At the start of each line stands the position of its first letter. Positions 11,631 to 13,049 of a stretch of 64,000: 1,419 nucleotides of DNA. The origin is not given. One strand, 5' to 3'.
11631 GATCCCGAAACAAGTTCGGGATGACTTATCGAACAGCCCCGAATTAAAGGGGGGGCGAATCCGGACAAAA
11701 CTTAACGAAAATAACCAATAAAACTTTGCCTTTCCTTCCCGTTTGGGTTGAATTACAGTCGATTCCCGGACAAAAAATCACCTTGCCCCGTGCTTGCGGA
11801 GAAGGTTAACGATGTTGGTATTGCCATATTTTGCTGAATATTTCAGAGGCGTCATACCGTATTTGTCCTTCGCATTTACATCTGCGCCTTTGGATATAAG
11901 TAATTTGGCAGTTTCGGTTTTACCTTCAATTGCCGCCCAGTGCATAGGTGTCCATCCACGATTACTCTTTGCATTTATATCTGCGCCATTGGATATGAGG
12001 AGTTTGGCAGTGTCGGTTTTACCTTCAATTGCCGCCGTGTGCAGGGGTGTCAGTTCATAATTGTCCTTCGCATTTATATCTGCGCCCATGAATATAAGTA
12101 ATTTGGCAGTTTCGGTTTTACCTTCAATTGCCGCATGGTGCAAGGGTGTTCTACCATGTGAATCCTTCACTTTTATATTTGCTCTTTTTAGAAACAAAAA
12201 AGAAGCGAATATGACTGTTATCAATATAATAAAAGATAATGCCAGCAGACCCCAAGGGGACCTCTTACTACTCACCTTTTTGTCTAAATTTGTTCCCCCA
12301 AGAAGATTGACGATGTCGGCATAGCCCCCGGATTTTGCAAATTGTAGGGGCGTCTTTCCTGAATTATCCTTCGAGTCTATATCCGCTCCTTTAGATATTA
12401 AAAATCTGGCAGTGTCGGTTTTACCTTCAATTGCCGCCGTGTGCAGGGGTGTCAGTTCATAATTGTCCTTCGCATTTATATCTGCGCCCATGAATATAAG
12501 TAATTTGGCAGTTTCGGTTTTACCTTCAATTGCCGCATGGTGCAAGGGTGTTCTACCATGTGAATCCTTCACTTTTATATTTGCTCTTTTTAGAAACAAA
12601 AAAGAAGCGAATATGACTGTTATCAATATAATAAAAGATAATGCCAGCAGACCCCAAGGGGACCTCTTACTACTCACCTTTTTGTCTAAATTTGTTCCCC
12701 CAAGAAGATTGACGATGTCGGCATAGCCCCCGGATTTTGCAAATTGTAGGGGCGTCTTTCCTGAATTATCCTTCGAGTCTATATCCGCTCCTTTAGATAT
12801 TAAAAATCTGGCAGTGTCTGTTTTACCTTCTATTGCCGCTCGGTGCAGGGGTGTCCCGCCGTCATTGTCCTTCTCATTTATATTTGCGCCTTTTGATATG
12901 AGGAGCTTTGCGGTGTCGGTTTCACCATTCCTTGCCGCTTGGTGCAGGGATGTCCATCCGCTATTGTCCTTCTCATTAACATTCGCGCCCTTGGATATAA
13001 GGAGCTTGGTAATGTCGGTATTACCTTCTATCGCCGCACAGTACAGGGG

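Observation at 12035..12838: Perfect 402-bp tandem duplication inside kinase paralog A, duplicating a TM helix and three ankyrin repeats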

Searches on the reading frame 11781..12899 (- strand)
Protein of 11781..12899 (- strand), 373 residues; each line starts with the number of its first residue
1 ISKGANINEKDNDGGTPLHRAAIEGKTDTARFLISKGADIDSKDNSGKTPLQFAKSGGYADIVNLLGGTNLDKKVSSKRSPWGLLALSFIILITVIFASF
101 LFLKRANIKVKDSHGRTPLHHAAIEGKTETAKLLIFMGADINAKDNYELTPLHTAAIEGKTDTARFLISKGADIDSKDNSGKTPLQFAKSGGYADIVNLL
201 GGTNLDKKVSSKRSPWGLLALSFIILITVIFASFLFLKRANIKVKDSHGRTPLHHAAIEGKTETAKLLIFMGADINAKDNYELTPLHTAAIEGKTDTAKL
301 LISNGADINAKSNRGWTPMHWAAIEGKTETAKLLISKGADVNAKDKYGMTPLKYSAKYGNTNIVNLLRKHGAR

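Call 45: predict_structure(protein=window:11781-12899:-)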
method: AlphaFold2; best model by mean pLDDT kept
length: 373 residues; sequences in the alignment: 1
mean_pLDDT: 82.5   pTM: 0.46
mean pLDDT of the five models: 82.5, 79.6, 73.4, 46.9, 42.5
residues with pLDDT >= 90: 153; 70-90: 141; 50-70: 56; < 50: 23
segments of 3 or more residues with pLDDT < 50: 70-81, 204-214
pLDDT, mean of each block of 10 residues (from residue 1): 78 90 90 87 90 89 76 43 61 61 57 86 86 79 90 90 86 88 87 83 50 52 67 65 83 94 90 91 96 96 96 95 96 96 95 96 96 85
secondary structure, 60 per line:
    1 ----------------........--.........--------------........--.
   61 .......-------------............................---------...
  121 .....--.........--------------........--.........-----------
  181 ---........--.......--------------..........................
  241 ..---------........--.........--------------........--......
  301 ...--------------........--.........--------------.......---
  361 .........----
elements in order: H17-24 H27-35 H50-57 H60-67 H81-108 H118-125 H128-136 H151-158 H161-169 H184-191 H194-200 H215-242 H252-259 H262-270 H285-292 H295-303 H318-325 H328-336 H351-357 H361-369

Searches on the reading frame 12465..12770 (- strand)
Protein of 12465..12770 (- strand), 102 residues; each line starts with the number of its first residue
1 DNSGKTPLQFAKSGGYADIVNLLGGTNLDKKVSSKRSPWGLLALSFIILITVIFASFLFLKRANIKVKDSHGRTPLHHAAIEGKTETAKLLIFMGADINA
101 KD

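Call 56: search_protein_representatives(alignment_id=A1)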
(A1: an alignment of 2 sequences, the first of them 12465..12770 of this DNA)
Query: 2 sequences, 111 profile positions. Proteins with E-value up to 0.001 (for the whole library): 259887; up to 1e-10: 80208; up to 1e-30: 6092. The best 150 are listed.
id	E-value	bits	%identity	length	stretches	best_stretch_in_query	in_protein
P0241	5.8e-212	706.2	-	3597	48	7-108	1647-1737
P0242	1.3e-204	682.5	-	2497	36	70-111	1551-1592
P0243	1.1e-199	666.6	-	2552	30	4-109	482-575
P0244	5.9e-198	661.0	-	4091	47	2-109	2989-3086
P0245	1.4e-182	611.6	-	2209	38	70-111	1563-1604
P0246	2.0e-167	562.7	-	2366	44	67-111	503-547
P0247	2.5e-158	533.4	-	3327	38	4-111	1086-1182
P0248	1.1e-149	505.6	-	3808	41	62-110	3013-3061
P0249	5.7e-131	445.3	-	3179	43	1-111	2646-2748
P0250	2.6e-128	436.8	-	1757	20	63-111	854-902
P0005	3.7e-128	436.3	-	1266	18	1-109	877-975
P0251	3.7e-127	433.0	-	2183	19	66-111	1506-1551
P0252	4.0e-123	420.0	-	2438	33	72-110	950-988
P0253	1.6e-122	418.1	-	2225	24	68-111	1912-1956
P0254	2.1e-121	414.5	-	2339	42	3-109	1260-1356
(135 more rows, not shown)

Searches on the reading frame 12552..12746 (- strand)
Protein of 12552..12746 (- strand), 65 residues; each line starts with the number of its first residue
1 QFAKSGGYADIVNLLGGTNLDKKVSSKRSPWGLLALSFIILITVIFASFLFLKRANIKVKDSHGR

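Call 21: find_homologous_proteins(query=window:12552-12746:-, max_evalue=0.001)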
Query seq(65 aa): no candidate shares three 5-residue words with the query. No homologue found.
